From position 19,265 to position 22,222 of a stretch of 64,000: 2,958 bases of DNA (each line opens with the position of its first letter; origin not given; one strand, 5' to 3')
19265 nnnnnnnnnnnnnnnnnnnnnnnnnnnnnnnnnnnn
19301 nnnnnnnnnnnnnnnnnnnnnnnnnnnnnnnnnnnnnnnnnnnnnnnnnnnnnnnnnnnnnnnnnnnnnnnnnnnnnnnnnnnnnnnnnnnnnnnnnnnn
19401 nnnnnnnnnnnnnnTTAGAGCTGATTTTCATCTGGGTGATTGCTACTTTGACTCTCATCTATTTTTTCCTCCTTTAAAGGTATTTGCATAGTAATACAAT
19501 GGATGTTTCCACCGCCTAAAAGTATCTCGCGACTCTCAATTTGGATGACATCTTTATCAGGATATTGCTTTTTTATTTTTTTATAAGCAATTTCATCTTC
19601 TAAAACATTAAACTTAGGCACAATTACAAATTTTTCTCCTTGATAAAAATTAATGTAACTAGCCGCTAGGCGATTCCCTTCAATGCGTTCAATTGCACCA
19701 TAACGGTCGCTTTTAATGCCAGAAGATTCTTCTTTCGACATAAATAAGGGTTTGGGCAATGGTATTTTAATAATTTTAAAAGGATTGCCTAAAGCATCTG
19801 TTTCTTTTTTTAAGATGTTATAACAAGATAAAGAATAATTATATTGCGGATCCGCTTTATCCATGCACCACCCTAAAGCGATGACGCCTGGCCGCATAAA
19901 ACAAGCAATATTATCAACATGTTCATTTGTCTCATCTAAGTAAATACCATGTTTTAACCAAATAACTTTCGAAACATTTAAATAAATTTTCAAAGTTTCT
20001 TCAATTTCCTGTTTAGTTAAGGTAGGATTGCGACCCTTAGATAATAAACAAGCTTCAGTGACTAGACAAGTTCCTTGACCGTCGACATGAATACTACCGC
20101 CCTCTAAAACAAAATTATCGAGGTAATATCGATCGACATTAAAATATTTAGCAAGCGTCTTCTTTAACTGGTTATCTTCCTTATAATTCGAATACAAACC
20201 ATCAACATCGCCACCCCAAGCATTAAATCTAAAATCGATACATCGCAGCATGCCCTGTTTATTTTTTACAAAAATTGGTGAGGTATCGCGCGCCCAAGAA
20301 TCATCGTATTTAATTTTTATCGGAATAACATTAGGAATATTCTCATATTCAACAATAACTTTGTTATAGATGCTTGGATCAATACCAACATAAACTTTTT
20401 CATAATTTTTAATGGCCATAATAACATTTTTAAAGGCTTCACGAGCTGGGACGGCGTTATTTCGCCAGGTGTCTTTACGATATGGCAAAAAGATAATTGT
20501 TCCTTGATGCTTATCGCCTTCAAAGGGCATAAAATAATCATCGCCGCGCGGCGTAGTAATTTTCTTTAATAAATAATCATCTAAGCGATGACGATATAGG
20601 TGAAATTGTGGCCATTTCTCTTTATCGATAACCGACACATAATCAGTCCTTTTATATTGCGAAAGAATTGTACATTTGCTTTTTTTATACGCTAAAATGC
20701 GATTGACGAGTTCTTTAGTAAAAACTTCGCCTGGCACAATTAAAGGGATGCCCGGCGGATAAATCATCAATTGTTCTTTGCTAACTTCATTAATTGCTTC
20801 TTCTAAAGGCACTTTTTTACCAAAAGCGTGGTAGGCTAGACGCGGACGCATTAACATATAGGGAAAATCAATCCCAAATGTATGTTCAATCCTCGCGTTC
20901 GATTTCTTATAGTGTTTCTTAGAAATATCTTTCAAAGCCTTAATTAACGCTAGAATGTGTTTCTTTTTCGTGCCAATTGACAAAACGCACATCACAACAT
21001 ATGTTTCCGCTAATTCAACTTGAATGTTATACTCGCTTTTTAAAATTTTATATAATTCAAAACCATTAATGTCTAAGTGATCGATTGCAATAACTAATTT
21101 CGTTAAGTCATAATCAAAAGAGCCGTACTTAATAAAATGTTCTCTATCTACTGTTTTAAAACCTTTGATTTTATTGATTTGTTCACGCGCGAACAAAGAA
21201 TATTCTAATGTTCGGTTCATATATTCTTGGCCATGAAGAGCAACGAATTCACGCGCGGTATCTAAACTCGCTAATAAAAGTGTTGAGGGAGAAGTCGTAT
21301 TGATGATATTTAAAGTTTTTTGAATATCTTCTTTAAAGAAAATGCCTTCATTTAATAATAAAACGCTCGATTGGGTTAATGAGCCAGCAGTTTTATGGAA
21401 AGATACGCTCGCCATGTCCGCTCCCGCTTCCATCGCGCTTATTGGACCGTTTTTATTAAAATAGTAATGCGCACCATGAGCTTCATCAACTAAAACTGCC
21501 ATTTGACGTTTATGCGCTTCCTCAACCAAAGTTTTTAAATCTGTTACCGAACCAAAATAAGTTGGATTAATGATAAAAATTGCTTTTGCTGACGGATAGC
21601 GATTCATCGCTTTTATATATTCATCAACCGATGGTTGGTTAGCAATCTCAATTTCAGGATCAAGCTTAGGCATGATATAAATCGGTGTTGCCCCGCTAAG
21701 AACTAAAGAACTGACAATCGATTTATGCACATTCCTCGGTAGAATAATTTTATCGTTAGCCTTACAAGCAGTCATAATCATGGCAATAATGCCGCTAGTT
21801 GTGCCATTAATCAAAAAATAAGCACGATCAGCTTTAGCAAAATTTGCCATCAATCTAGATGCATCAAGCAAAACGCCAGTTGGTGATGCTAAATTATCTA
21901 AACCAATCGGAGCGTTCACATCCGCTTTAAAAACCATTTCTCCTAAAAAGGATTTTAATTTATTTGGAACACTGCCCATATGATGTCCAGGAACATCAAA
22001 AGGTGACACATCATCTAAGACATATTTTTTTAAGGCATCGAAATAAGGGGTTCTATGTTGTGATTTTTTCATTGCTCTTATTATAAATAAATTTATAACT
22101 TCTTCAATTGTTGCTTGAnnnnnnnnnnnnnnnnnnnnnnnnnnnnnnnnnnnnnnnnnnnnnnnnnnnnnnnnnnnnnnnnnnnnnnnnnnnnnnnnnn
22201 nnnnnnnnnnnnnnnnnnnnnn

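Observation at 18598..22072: Single-polypeptide decarboxylase-agmatine deiminase fusion coupled to aguB: a two-gene arginine-to-putrescine route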

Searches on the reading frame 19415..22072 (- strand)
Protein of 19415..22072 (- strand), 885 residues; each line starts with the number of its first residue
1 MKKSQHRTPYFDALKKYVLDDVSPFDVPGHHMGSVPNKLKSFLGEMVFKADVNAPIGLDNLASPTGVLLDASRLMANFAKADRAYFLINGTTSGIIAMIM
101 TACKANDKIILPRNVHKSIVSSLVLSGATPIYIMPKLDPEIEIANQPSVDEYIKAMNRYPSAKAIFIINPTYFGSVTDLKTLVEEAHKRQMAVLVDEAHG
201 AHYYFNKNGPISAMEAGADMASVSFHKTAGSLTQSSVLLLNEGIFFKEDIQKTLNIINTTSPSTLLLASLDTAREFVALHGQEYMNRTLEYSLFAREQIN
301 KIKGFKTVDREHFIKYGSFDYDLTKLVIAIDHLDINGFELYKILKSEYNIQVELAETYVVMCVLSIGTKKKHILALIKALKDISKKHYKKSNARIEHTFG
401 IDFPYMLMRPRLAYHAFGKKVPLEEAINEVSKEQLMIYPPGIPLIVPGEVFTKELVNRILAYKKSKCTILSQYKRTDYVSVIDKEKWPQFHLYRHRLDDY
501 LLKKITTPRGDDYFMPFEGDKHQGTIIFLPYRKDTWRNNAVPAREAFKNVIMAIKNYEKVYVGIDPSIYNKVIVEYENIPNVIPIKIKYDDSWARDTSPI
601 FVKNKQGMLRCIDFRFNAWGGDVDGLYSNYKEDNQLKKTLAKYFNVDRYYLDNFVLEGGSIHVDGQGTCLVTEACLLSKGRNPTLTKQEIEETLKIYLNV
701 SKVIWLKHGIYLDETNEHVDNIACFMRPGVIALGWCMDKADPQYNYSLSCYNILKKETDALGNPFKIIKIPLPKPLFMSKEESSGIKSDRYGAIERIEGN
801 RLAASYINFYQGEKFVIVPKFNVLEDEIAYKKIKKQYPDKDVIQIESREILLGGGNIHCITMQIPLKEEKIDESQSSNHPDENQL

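Call 3: search_protein_families(library=pfam, proteins=[window:19415-22072:-])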
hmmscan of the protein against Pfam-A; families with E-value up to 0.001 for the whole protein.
window:19415-22072:- (885 aa): 7 families
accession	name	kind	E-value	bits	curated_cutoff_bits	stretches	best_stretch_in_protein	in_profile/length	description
PF04371.20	PAD_porph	-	6.9e-105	351.3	25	1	515-865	2-321/321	Porphyromonas-type peptidyl-arginine deiminase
PF01276.26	OKR_DC_1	-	2.2e-69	234.6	27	1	8-371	1-416/417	Orn/Lys/Arg decarboxylase, major domain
PF03711.20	OKR_DC_1_C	-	2.3e-09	38.1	24.2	1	393-462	35-106/132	Orn/Lys/Arg decarboxylase, C-terminal domain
PF00155.27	Aminotran_1_2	-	8.4e-08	32.2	19.7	1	63-231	39-223/361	Aminotransferase class I and II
PF01041.23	DegT_DnrJ_EryC1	-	1e-07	31.9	19.8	1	75-228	33-173/360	DegT/DnrJ/EryC1/StrS aminotransferase family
PF00266.25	Aminotran_5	-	5.6e-06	26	21.5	1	79-230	56-204/371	Aminotransferase class-V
PF01053.26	Cys_Met_Meta_PP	-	0.00019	20.6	27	1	73-220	59-191/381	Cys/Met metabolism PLP-dependent enzyme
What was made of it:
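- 20612..22072 (-): Residues 1-487: short ('ancestral') AAT-fold Orn/Lys/Arg decarboxylase module with no N-terminal REC/wing domain; putative arginine decarboxylase. Pfam OKR_DC_1 plus OKR_DC_1_C (call 3).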

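Call 4: search_protein_families(library=ncbifam, proteins=[window:19415-22072:-])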
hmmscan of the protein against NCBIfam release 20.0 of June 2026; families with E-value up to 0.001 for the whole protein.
window:19415-22072:- (885 aa): 16 families
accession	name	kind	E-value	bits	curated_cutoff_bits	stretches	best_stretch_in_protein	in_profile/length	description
NF010070.0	PRK13551.1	subfamily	5.7e-134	446.5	483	1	505-866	5-363/365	agmatine deiminase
TIGR03380.1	agmatine_aguA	equivalog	7.4e-131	436.3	381.8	1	506-865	1-356/357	agmatine deiminase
NF011928.0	PRK15399.1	subfamily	4.2e-26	91.4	968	2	8-303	130-443/713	lysine decarboxylase LdcC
NF010092.0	PRK13578.1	subfamily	1.7e-24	86.1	794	1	5-134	106-243/720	ornithine decarboxylase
TIGR04301.1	ODC_inducible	exception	1.2e-22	79.9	1310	1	6-133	107-242/719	ornithine decarboxylase SpeF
NF011929.0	PRK15400.1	subfamily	3.6e-22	78.5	1056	2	8-304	130-444/714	lysine decarboxylase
NF011603.0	PRK15029.1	equivalog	7.6e-20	70.8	1167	1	5-277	138-439/756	arginine decarboxylase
TIGR04318.1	lacto_ODC_hypo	hypoth_equivalog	6.3e-18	64.5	950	1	12-139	95-230/695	putative ornithine decarboxylase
NF008687.0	PRK11706.1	equivalog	2.5e-08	33.1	375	1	77-230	42-182/375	dTDP-4-amino-4,6-dideoxygalactose transaminase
NF004608.1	PRK05937.1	equivalog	4.9e-06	25.6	399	1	61-289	49-269/366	8-amino-7-oxononanoate synthase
NF006810.0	PRK09331.1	subfamily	1.2e-05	24.4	301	1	69-251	68-244/397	Sep-tRNA:Cys-tRNA synthetase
NF008658.2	PRK11658.1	equivalog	3.3e-05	22.7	631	1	89-207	55-165/379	UDP-4-amino-4-deoxy-L-arabinose aminotransferase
TIGR02379.1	ECA_wecE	subfamily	4.7e-05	22.3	434.85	1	84-245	49-199/376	dTDP-4-amino-4,6-dideoxy-D-glucose transaminase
TIGR00858.1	bioF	equivalog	5.7e-05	22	426.45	1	74-231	74-226/365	8-amino-7-oxononanoate synthase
TIGR03588.1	PseC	equivalog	0.00026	20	423.5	1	75-227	39-184/380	UDP-4-amino-4,6-dideoxy-N-acetyl-beta-L-altrosamine transaminase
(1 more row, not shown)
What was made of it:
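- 19478..20542 (-): Residues 511-865: agmatine deiminase (AguA/AIH) module. TIGR03380 436.3 bits against cut-off 381.8 (call 4).
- On Agmatine deiminase AguA/AIH (NCBIfam TIGR03380, EC 3.5.3.12): 436.3 bits against 381.8 (call 4)
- Checked: NCBIfam (call 4): TIGR03380 agmatine deiminase scores 436.3 bits against a cut-off of 381.8.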

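Call 5: find_homologous_proteins(query=window:19415-22072:-, max_evalue=1e-10)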
Query window:19415-22072:- (885 aa): 7542 proteins with E <= 1e-10 among 8000 candidates; the best 120 are listed.
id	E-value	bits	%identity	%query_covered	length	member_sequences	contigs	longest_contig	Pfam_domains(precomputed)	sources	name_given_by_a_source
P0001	0.0e+0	1895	92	100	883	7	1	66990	PF00155.28,PF00266.26,PF03711.21,PF04371.21,PF01053.27,PF01041.24,PF01276.27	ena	-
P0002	0.0e+0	1557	77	98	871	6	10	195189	PF00155.28,PF00266.26,PF03711.21,PF04371.21,PF01053.27,PF01041.24,PF01276.27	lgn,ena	-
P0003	0.0e+0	1399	69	98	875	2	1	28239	PF00155.28,PF00266.26,PF03711.21,PF04371.21,PF01053.27,PF01041.24,PF01276.27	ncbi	-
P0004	0.0e+0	1396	69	98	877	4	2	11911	PF00155.28,PF00266.26,PF03711.21,PF04371.21,PF01041.24,PF01276.27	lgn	-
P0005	0.0e+0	1389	68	99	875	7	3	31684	PF00155.28,PF00266.26,PF03711.21,PF04371.21,PF01041.24,PF01276.27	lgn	-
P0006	0.0e+0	1389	69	98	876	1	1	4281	PF00155.28,PF00266.26,PF03711.21,PF04371.21,PF01041.24,PF01276.27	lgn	-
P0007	0.0e+0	1388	68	99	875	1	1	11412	PF00155.28,PF00266.26,PF03711.21,PF04371.21,PF01041.24,PF01276.27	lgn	-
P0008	0.0e+0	1386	68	99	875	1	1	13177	PF00155.28,PF00266.26,PF03711.21,PF04371.21,PF01041.24,PF01276.27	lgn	-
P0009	0.0e+0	1385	68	99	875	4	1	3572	PF00155.28,PF00266.26,PF03711.21,PF04371.21,PF01053.27,PF01041.24,PF01276.27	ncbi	-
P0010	0.0e+0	1384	69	98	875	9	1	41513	PF00155.28,PF00266.26,PF03711.21,PF04371.21,PF01053.27,PF01041.24,PF01276.27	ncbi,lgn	-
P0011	0.0e+0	1382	68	98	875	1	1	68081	PF00155.28,PF00266.26,PF03711.21,PF04371.21,PF01053.27,PF01041.24,PF01276.27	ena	-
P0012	0.0e+0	1381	69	98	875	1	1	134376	PF00155.28,PF00266.26,PF03711.21,PF04371.21,PF01053.27,PF01041.24,PF01276.27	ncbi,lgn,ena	-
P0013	0.0e+0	1381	67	98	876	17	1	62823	PF00155.28,PF00266.26,PF03711.21,PF04371.21,PF01041.24,PF01276.27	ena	-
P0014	0.0e+0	1380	69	98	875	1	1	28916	PF00155.28,PF00266.26,PF03711.21,PF04371.21,PF01041.24,PF01276.27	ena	-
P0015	0.0e+0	1378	67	99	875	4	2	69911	PF00155.28,PF00266.26,PF03711.21,PF04371.21,PF01041.24,PF01276.27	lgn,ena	-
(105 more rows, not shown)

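Call 17: find_related_loci(query=window:19415-22072:-, collection=genome_contigs, flank=10000)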
Query window:19415-22072:- (885 aa) in genome_contigs; peptide patterns used: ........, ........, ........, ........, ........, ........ (x = any residue, [..] = any of these).
117 stretches matched a pattern; 30 encode a relative of the query (tblastn E <= 1e-3); 30 distinct loci.
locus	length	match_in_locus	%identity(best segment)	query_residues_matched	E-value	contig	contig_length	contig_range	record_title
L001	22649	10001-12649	92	1-883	0e+0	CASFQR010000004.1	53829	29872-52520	uncultured bacterium isolate T20_L4_324324_idba_bin.108 genome assembly, contig: T20_L4_324324_idba_bin.108.fa_scaffold_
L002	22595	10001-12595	76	1-865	0e+0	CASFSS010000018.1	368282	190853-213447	uncultured bacterium isolate SI.B16.metabat-bins.179 genome assembly, contig: SI.B16.metabat-bins.179.fa_k141_458828, wh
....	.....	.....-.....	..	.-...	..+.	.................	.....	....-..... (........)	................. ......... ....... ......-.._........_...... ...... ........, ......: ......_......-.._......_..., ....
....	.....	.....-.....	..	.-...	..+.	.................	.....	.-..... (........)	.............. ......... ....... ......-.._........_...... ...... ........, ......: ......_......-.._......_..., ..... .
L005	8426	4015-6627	67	1-871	0e+0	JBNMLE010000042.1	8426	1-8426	MAG: Bacilli bacterium isolate CM_BacUBA1308.25 k141_525532_length_8426_cov_18.0339, whole genome shotgun sequence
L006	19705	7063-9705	66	2-882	0e+0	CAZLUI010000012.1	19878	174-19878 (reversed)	MAG TPA_asm: uncultured Staphylococcaceae bacterium isolate binchicken_co408_48 genome assembly, contig: NODE_1025_lengt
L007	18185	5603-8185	57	5-865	0e+0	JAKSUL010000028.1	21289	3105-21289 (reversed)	MAG: Bacilli bacterium isolate Horse_feces332 MAG332_28, whole genome shotgun sequence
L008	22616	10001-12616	56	2-871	0e+0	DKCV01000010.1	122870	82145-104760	MAG TPA_asm: Bacillales bacterium UBA6865 UBA6865_contig_192, whole genome shotgun sequence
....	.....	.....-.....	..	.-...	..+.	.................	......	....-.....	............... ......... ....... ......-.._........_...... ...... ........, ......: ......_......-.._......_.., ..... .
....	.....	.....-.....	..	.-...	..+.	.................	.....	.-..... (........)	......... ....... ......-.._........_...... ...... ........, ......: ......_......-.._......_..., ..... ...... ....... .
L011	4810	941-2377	44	5-485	3e-119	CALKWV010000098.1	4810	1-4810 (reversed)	MAG TPA_asm: uncultured Firmicutes bacterium isolate SRR6713629_bin.36_CONCOCT_v1.1_MAG genome assembly, contig: ERZ7949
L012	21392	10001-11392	43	4-471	4e-111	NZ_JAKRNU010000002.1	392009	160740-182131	Sporosarcina sp. ACRSM NODE_2_length_392009_cov_10.759334_pilon, whole genome shotgun sequence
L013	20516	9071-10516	41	5-487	5e-109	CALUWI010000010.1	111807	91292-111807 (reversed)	MAG: uncultured Mucispirillum sp. isolate BRZ_PM__bin31 genome assembly, contig: BRZ_PM__NODE_214_length_111807_cov_30.1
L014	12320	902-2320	41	5-481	4e-108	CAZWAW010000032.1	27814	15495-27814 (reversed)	MAG TPA_asm: uncultured Sporosarcina sp. isolate SRP329715_co1_351 genome assembly, contig: NODE_2412_length_27814_cov_1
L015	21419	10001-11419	41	5-481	4e-108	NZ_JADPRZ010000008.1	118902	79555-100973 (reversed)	Sporosarcina sp. E16_8 E16_8_c_000000000008, whole genome shotgun sequence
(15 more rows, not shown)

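Call 21: search_solved_structures(query=window:19415-22072:-, max_evalue=0.00001, show_alignments=0)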
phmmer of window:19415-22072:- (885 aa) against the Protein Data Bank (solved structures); distinct sequences matched with E-value up to 0.00001: 30.
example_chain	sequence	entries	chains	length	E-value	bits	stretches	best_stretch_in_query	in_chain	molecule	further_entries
1vkp_A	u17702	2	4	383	2.1e-94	320.2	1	507-872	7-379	AGMATINE IMINOHYDROLASE | Agmatine deiminase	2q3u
3h7c_X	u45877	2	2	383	2.2e-94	320.1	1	507-872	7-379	Agmatine deiminase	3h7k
2ewo_A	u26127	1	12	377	2e-90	307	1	504-866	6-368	Putative agmatine deiminase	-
6nib_A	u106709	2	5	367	7.1e-89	301.9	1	513-865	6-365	Porphyromonas-type peptidyl-arginine deiminase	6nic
2jer_A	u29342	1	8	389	8.1e-83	281.9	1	506-867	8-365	AGMATINE DEIMINASE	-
1xkn_A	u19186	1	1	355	1.3e-47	165.4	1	512-866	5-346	putative peptidyl-arginine deiminase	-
2cmu_A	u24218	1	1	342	8.3e-43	149.5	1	518-864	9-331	PUTATIVE PEPTIDYL-ARGININE DEIMINASE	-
3hvm_A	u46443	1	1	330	9.1e-43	149.4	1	518-864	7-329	AGMATINE DEIMINASE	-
2x3l_A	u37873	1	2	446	1.2e-37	132.4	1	13-464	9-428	ORN/LYS/ARG DECARBOXYLASE FAMILY PROTEIN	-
6b10_A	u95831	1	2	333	1.9e-37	131.7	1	523-860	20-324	Putative peptidyl-arginine deiminase family protein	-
6b2w_A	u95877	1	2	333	3.5e-36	127.6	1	523-859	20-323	Putative peptidyl-arginine deiminase family protein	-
1zbr_A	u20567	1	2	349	5.8e-32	113.6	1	530-866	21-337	conserved hypothetical protein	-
5fkz_E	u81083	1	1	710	8e-26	93.3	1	8-303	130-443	LYSINE DECARBOXYLASE, CONSTITUTIVE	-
5fkx_A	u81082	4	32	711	3.5e-24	87.9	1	9-303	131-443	LYSINE DECARBOXYLASE, INDUCIBLE | Inducible lysine decarboxylase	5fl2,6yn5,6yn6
3n75_A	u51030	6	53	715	3.6e-24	87.8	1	9-303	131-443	Lysine decarboxylase, inducible | Inducible lysine decarboxylase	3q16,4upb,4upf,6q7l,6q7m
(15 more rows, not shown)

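Call 23: search_protein_representatives(protein=window:19415-22072:-)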
Query: 885 residues. Proteins with E-value up to 0.001 (for the whole library): 14335; up to 1e-10: 8804; up to 1e-30: 3568. The best 150 are listed.
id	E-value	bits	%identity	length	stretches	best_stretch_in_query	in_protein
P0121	0.0e+00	1136.1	56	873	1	3-865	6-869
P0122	4.8e-207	706.1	44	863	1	1-865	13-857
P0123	1.4e-190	651.7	57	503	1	370-870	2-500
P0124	1.9e-141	489.1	61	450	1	2-358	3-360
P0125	2.3e-134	465.7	48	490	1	4-481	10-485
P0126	7.9e-129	447.4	44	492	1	2-487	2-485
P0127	1.0e-120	420.6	42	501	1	3-489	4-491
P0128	1.0e-120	420.5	54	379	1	512-868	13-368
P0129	2.8e-120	419.1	44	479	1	5-459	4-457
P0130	1.5e-118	413.4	54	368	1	511-868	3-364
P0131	1.3e-116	406.9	43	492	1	3-460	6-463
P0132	3.7e-116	405.4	42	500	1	4-483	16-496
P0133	2.0e-114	399.7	40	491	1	4-484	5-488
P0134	1.0e-111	390.7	41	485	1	2-480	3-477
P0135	2.7e-111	389.4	42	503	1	5-469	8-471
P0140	1.8e-106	373.4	43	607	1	5-462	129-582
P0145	1.2e-104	367.4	39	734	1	4-471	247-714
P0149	5.5e-100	351.9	40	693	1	5-460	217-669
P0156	1.2e-96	340.9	37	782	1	2-495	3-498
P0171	7.2e-90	318.5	43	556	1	512-866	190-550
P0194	1.3e-85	304.4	45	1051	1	492-863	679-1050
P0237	1.0e-78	281.6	42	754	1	505-867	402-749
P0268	7.4e-76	272.1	34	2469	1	2-473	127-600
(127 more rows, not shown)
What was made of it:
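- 20543..20611 (-): Residues 488-510: fusion-specific connector. AF2 predicts a helix at 488-503. W487, P508 and D511 at its borders are invariant even in the dead-AIH lineage. Free-standing decarboxylases align to about residue 487 and free-standing AIHs from about residue 504-513 (calls 21, 23).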
